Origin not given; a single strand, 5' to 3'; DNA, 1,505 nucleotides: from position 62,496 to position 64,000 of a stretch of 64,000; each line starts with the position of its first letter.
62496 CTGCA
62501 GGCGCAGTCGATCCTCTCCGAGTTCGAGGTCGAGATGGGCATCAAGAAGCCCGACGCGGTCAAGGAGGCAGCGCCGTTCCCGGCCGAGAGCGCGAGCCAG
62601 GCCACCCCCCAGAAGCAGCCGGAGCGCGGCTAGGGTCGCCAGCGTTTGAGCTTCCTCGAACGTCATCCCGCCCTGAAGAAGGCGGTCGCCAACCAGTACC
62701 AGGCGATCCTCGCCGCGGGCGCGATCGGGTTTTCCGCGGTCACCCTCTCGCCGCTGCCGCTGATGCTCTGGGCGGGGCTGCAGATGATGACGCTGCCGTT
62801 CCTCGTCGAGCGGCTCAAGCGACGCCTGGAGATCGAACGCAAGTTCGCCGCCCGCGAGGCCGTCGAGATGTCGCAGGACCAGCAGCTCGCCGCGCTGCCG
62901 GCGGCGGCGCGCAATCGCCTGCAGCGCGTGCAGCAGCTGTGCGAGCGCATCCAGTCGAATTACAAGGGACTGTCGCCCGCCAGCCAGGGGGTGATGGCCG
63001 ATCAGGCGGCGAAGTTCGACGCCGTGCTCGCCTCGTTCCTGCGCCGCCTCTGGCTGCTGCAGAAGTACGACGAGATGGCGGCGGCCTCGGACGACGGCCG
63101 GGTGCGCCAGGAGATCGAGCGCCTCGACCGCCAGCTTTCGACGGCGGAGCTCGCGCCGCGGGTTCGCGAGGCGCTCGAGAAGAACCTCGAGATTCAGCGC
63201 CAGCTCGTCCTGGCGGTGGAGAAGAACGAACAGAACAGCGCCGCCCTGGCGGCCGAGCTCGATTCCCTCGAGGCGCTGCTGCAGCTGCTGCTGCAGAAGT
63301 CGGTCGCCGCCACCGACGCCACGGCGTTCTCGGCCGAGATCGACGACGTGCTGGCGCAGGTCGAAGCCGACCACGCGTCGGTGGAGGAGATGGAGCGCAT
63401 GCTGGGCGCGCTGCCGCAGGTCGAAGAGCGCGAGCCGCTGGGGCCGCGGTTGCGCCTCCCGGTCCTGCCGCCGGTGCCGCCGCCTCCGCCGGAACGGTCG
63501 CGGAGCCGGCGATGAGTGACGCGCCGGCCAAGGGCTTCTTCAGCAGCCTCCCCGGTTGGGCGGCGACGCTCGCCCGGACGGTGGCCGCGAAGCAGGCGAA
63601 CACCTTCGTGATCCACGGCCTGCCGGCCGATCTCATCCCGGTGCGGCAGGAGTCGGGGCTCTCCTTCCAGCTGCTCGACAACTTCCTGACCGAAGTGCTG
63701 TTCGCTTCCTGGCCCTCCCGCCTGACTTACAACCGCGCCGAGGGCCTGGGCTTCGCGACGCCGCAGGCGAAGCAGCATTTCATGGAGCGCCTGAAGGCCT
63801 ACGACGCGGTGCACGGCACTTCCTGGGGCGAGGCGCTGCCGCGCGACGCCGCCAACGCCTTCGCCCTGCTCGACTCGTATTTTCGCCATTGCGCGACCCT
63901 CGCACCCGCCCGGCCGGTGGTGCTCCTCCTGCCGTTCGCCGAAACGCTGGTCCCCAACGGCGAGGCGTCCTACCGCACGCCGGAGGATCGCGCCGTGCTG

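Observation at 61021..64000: PspA/IM30 operon with three uncharacterised partners, possibly an ESCRT-III-like membrane-remodelling module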

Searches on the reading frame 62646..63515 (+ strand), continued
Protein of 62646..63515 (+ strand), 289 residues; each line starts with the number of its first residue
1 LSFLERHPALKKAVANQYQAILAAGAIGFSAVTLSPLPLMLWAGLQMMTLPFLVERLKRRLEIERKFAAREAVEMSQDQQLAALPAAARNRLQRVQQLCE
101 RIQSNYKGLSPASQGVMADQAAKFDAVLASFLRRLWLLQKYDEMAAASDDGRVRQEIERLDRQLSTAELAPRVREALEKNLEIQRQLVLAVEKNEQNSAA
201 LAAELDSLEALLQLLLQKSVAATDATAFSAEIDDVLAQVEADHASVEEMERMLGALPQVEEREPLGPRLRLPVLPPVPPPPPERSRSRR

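Call 78: search_protein_families(library=pfam, proteins=[L096:643-1431:+, L096:1432-1902:+, L096:1902-2804:+, L096:2776-3588:+, L096:3693-4973:+, L111:1617-3185:+, L111:3258-3746:+, L086:2390-4879:+, L095:1091-4783:+, L091:3678-4757:+], max_evalue=0.01)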
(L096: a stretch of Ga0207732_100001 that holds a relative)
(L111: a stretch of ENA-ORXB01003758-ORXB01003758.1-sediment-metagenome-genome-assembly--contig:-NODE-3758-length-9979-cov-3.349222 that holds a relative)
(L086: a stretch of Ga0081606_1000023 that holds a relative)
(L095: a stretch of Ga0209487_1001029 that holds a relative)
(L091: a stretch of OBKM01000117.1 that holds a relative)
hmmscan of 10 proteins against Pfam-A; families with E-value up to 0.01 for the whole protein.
L096:643-1431:+ (262 aa): 3 families
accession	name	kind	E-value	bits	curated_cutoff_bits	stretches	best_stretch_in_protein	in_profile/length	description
PF04012.17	PspA_IM30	-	4.1e-17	63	33.9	1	2-204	3-206/220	PspA/IM30 family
PF21521.3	MYO6_lever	-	0.00072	20.2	27.3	1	31-99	71-138/141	Myosin VI, lever arm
PF11285.13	DUF3086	-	0.0019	17.8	24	1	42-159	2-122/277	Protein of unknown function (DUF3086)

L096:1432-1902:+ (156 aa): 0 families

L096:1902-2804:+ (300 aa): 0 families

L096:2776-3588:+ (270 aa): 2 families
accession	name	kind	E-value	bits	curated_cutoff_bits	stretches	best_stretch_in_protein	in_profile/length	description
PF00378.25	ECH_1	-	8.8e-65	218.9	27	1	27-269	4-250/251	Enoyl-CoA hydratase/isomerase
PF16113.10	ECH_2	-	3.8e-42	145.4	27.2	1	30-229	2-204/335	Enoyl-CoA hydratase/isomerase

L096:3693-4973:+ (426 aa): 3 families
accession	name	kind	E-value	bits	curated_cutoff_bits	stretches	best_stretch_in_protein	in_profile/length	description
PF01595.25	CNNM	-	1e-40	139.8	28.4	1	5-191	1-175/181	Cyclin M transmembrane N-terminal domain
PF03471.22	CorC_HlyC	-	1.2e-16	60.9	27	1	344-421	2-78/81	Transporter associated domain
PF00571.33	CBS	-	7e-14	52.3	24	2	276-328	3-56/57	CBS domain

L111:1617-3185:+ (522 aa): 4 families
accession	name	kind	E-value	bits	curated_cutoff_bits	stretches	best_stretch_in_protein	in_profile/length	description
PF00691.25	OmpA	-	2.3e-19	70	27.2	1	415-508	2-96/98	OmpA family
PF09084.16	NMT1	-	7e-05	23.3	20.5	1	165-301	83-216/216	NMT1/THI5 like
PF12974.12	Phosphonate-bd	-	0.0014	18.5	27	0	99-247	28-175/242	ABC transporter, phosphonate, periplasmic substrate-binding protein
PF05359.17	DUF748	-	0.0079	14.7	50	0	462-486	1013-1037/1037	Domain of Unknown Function (DUF748)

L111:3258-3746:+ (162 aa): 0 families

L086:2390-4879:+ (830 aa): 6 families
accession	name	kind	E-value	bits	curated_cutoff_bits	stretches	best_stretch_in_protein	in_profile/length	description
PF00069.31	Pkinase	-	5.7e-35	121.4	31.7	1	59-296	24-254/263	Protein kinase domain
PF07714.23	PK_Tyr_Ser-Thr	-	3.1e-29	102.5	23.1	1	38-296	6-251/258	Protein tyrosine and serine/threonine kinase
PF08308.17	PEGA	-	7.7e-15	55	20.8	1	757-823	2-69/71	PEGA domain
PF13715.12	CarbopepD_reg_2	-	0.0017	18.7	32.2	0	637-687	38-87/88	CarboxypepD_reg-like domain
PF17667.7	Pkinase_fungal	-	0.0024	17.1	24.1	1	164-220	305-366/387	Fungal protein kinase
PF13620.12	CarboxypepD_reg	-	0.0032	18.2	32.3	0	639-677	44-82/82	Carboxypeptidase regulatory-like domain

L095:1091-4783:+ (1231 aa): 4 families
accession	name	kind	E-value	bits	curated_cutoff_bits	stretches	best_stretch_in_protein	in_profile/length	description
PF02518.31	HATPase_c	-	4.9e-31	107.9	26.4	1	845-958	1-108/111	Histidine kinase-, DNA gyrase B-, and HSP90-like ATPase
PF00072.30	Response_reg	-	7.5e-27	94.1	30.2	1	1105-1216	1-110/111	Response regulator receiver domain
PF00512.31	HisKA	-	3.4e-23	81.9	26.9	1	733-798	1-66/66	His Kinase A (phospho-acceptor) domain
PF08669.17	GCV_T_C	-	0.0079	16.5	25.9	0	539-559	26-46/80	Glycine cleavage T-protein C-terminal barrel domain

L091:3678-4757:+ (360 aa): 1 family
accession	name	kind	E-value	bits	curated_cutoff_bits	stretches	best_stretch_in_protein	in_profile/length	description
PF01791.15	DeoC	-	7.3e-61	206.1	23.8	1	74-336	2-229/229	DeoC/LacD family aldolase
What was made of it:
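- Other variants carry different neighbours, such as SBP+OmpA or enoyl-CoA hydratase plus CNNM/CorC (call 78).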

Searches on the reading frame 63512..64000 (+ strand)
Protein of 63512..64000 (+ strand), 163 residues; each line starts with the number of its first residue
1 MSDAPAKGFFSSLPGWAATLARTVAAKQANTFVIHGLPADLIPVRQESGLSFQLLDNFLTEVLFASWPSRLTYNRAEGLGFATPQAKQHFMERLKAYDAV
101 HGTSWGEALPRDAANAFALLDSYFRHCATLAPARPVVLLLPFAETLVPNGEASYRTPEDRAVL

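Call 6: search_protein_families(library=pfam, proteins=[window:63512-64000:+], max_evalue=1)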
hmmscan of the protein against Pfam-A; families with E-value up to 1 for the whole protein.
window:63512-64000:+ (163 aa): 0 families

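Call 7: search_protein_families(library=ncbifam, proteins=[window:63512-64000:+], max_evalue=1)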
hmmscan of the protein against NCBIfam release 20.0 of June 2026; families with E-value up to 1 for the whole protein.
window:63512-64000:+ (163 aa): 0 families

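Call 9: find_homologous_proteins(query=window:63512-64000:+)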
Query window:63512-64000:+ (163 aa): 29 proteins with E <= 0.001 among 247 candidates.
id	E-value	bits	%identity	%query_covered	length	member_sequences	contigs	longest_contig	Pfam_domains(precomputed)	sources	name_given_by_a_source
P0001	2.5e-94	331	92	100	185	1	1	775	-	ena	-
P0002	7.0e-71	255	72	97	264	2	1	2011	-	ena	-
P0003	2.5e-69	250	71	98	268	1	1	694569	-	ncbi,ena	-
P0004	2.5e-69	250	69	99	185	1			-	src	-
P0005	8.3e-69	248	70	95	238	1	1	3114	-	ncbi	ncbi:MAG: AAA family ATPase, partial [Thermoanaerobaculia bacterium]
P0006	9.1e-69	248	69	100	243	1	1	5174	-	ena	-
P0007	2.7e-68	247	69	96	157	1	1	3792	-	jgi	jgi:hypothetical protein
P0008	9.0e-68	245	69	96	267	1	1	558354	-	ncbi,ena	-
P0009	7.6e-66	239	67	100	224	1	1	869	PF00156.34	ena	-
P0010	8.1e-66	239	69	100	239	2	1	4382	-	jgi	jgi:transitional endoplasmic reticulum ATPase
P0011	9.0e-62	226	61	100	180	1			-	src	-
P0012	4.3e-60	220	61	98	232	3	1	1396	-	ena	-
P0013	1.3e-59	219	54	95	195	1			-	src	-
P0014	1.2e-58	215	66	92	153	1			-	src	-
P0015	1.4e-56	209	48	95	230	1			-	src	-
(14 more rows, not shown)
